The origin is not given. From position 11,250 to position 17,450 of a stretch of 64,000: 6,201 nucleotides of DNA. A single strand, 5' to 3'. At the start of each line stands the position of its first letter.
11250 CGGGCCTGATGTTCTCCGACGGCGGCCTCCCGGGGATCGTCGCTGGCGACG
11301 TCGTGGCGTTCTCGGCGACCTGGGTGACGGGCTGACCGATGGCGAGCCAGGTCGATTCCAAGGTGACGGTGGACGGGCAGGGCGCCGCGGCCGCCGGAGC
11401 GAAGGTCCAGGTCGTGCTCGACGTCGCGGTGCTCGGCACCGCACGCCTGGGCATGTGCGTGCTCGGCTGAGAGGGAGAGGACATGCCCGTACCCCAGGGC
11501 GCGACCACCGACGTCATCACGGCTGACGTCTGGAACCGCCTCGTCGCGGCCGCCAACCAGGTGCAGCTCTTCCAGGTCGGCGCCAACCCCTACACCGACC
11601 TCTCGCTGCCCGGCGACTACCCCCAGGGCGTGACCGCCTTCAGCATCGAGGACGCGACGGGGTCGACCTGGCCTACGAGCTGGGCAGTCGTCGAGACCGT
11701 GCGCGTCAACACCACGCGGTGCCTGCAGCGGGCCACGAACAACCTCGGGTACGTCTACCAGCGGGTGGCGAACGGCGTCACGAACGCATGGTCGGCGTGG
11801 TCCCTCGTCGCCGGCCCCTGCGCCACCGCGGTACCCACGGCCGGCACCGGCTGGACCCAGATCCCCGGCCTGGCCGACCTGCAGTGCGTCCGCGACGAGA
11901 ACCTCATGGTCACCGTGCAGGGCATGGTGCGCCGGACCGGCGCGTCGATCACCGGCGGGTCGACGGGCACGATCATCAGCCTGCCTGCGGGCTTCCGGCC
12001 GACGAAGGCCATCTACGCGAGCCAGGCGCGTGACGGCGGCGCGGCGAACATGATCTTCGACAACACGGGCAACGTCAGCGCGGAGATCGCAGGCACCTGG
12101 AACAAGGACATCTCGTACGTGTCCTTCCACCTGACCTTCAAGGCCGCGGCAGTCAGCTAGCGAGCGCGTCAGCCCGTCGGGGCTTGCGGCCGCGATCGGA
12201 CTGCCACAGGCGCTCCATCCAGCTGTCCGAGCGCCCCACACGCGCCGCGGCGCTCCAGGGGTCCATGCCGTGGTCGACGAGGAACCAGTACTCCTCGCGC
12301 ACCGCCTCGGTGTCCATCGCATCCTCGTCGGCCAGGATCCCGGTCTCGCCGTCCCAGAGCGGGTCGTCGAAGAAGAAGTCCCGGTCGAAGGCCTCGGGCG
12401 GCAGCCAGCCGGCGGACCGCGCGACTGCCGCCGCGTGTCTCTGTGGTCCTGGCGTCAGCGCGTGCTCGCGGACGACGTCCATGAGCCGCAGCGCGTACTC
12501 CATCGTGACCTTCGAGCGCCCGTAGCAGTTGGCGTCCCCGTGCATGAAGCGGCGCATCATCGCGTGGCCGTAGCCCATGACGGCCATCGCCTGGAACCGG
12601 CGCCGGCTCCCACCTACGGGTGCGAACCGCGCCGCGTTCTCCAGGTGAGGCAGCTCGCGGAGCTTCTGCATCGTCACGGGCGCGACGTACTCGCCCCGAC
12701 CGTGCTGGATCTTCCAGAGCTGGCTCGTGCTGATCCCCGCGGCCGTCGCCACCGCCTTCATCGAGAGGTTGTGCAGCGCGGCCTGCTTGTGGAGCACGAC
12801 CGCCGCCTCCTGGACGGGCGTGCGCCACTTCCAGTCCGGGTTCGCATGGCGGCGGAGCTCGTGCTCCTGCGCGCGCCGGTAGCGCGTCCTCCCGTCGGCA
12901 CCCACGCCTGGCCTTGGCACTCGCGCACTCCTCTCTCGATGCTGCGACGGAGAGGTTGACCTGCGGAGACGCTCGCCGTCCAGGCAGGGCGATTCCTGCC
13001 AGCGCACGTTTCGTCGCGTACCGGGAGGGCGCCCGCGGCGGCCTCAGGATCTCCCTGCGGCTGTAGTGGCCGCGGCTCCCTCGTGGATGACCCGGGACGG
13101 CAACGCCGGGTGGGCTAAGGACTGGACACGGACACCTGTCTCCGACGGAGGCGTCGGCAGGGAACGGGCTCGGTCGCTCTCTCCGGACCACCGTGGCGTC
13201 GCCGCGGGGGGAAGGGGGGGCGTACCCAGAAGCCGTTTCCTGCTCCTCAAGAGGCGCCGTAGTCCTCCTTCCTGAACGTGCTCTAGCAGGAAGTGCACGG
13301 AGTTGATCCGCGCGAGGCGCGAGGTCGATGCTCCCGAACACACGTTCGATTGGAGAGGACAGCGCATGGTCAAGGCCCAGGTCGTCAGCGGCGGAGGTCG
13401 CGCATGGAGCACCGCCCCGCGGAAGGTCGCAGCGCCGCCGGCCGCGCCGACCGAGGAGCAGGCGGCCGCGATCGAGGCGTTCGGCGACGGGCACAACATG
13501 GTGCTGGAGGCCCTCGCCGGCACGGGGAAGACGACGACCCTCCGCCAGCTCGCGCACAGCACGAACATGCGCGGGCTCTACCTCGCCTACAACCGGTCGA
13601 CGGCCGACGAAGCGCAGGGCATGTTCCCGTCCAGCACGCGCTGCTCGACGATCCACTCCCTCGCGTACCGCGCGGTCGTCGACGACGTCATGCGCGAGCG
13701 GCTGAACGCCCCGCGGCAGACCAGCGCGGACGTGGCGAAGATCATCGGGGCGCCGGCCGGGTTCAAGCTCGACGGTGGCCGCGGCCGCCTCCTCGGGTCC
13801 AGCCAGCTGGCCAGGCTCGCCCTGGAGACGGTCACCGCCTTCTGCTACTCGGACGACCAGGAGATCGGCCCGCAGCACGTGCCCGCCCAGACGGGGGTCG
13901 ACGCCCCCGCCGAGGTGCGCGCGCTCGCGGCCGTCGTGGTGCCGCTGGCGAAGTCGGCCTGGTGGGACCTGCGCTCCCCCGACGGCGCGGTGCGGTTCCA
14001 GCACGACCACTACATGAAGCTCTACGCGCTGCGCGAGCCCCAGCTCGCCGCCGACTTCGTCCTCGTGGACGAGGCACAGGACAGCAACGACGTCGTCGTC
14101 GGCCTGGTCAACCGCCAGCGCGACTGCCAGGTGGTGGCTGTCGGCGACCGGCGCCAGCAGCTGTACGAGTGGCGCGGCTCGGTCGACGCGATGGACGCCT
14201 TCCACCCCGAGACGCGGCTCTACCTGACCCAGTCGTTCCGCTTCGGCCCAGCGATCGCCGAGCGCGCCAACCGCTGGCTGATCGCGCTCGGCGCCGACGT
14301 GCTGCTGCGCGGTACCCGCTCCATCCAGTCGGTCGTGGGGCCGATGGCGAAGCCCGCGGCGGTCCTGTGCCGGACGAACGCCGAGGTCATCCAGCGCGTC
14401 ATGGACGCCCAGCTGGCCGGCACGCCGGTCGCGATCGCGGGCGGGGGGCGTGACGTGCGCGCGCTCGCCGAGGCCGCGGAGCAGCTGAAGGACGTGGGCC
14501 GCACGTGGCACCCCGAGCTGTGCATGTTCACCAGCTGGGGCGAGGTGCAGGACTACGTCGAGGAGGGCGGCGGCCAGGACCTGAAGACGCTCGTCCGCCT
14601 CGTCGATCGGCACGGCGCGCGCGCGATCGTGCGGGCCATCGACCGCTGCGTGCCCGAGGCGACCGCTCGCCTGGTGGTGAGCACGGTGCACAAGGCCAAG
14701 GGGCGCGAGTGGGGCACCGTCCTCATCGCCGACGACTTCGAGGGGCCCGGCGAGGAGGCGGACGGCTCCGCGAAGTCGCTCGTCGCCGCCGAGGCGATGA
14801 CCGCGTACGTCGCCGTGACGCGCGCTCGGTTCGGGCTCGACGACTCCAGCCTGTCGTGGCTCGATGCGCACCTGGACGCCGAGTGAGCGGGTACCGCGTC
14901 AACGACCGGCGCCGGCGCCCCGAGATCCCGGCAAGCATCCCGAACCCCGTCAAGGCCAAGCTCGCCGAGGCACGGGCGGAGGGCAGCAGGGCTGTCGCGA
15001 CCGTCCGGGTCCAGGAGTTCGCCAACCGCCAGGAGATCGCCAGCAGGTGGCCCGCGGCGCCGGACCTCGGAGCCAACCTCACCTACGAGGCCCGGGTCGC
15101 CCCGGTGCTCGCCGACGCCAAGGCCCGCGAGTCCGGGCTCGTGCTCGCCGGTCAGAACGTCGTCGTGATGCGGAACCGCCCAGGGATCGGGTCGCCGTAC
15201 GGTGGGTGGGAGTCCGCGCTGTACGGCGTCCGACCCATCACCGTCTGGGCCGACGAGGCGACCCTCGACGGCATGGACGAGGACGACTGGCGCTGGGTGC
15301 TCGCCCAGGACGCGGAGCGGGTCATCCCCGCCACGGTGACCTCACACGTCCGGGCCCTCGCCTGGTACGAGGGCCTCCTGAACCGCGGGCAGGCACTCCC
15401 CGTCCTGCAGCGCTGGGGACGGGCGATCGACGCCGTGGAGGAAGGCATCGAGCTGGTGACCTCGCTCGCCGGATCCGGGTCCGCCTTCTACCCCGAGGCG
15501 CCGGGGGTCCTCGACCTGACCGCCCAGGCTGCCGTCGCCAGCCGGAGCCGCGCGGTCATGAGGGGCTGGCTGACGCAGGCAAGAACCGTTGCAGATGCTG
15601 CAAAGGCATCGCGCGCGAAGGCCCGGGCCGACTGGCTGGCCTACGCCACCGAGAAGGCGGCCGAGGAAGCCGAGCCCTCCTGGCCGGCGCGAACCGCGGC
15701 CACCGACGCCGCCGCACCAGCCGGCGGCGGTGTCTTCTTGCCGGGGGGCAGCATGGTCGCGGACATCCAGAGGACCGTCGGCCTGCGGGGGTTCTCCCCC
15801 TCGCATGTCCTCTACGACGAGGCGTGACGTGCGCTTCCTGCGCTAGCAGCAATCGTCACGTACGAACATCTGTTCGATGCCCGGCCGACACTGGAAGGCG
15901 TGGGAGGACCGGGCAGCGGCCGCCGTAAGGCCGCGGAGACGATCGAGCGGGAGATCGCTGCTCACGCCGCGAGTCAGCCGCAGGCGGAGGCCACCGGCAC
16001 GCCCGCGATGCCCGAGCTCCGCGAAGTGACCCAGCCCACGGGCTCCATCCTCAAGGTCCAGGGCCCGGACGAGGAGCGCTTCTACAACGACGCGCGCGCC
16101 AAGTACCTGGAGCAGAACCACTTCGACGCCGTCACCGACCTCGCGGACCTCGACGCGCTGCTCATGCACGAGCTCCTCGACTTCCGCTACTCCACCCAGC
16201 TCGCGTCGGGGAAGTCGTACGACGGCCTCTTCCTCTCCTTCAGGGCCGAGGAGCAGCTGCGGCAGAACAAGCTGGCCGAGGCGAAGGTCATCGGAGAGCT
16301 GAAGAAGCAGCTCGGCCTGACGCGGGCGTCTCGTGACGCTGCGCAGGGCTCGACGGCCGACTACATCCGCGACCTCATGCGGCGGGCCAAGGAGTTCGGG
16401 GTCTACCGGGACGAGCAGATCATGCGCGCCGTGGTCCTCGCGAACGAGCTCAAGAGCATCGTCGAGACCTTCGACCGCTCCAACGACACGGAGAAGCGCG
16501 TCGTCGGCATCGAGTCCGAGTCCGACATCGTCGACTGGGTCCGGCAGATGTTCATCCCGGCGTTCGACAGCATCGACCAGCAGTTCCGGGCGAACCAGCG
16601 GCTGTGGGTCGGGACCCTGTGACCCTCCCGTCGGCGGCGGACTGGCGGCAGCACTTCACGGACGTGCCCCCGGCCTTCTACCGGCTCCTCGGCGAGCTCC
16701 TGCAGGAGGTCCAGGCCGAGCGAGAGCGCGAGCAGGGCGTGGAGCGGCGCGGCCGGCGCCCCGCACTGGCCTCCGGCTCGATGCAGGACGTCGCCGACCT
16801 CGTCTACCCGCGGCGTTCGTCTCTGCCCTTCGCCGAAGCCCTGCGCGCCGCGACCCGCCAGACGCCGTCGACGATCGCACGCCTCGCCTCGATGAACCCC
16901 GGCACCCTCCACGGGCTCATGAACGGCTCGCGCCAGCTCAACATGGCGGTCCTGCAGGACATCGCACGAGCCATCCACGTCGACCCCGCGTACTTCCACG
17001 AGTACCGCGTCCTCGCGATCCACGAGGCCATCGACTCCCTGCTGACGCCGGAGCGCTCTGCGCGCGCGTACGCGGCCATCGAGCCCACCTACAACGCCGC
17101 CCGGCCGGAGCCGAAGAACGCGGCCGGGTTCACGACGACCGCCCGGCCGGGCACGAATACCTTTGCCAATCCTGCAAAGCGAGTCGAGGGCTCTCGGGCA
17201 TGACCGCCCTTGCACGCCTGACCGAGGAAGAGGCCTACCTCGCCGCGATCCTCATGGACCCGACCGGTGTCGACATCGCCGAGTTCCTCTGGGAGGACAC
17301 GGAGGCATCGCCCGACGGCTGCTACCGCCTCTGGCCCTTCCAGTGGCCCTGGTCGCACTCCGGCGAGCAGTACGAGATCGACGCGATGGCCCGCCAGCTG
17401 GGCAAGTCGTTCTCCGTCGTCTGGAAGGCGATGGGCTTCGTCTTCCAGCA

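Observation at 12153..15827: Accessory island between the tail-fibre and packaging modules: leftward HTH regulator, divergent control region, and an SOS-boxed SF1 helicase with a coupled 315-aa partner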

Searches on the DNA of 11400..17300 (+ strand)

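Call 8: search_dna_similar(query=window:11400-17300:+, collection=phages, mode=distant, max_rows=25)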
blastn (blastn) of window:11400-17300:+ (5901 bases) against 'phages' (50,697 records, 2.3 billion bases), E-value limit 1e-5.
No match.
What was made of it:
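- Tried and rejected: DNA similarity to cultured phages: none at blastn sensitivity for 11400-17300 (call 8).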

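Call 67: search_rna_families(source=window, start=12800, end=13450, threshold=evalue, max_evalue=1, show_alignments=3)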
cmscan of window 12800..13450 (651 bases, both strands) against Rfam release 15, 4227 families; matches with E-value up to 1: 0.
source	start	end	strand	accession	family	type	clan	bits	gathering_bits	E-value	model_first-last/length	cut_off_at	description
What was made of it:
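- On Any described RNA family (Rfam 15): There was no match at E<=1 in the window region (call 67).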

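Call 79: search_rna_families(sources=[L005, L004, L015, L011], threshold=evalue, max_evalue=5)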
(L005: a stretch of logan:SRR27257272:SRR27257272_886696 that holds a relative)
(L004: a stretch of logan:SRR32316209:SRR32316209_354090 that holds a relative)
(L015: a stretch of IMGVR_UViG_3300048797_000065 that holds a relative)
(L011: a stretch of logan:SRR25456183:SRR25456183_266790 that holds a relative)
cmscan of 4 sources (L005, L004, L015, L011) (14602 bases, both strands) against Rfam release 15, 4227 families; matches with E-value up to 5: 2.
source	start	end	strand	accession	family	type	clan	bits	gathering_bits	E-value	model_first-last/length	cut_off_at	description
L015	44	107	-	RF04030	mir-6096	Gene; miRNA;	-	20.2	100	4.2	1-85/85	no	mir-6096 microRNA precursor family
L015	3122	3182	+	RF01276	sR53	Gene; snRNA; snoRNA; CD-box;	-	17.5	49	2.9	1-60/60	no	Small nucleolar RNA sR53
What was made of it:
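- On Any described RNA family (Rfam 15): The homologues L004, L005, L011 and L015 gave nothing at E<=5 (call 79).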

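Call 96: build_rna_model(alignment_id=A5, structure=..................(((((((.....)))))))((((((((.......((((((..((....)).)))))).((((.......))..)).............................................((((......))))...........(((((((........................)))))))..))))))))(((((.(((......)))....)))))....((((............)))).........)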
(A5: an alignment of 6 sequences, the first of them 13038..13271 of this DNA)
Model R1 built from alignment A5 (6 sequences, 271 columns); structure: as given.
model positions 248; base pairs 50; branch points 6; effective number of sequences 2.19; information 0.59 bits per position. Calibrated on 0.2 Mb of random sequence (short: E-values are rough).
structure used (alignment columns):
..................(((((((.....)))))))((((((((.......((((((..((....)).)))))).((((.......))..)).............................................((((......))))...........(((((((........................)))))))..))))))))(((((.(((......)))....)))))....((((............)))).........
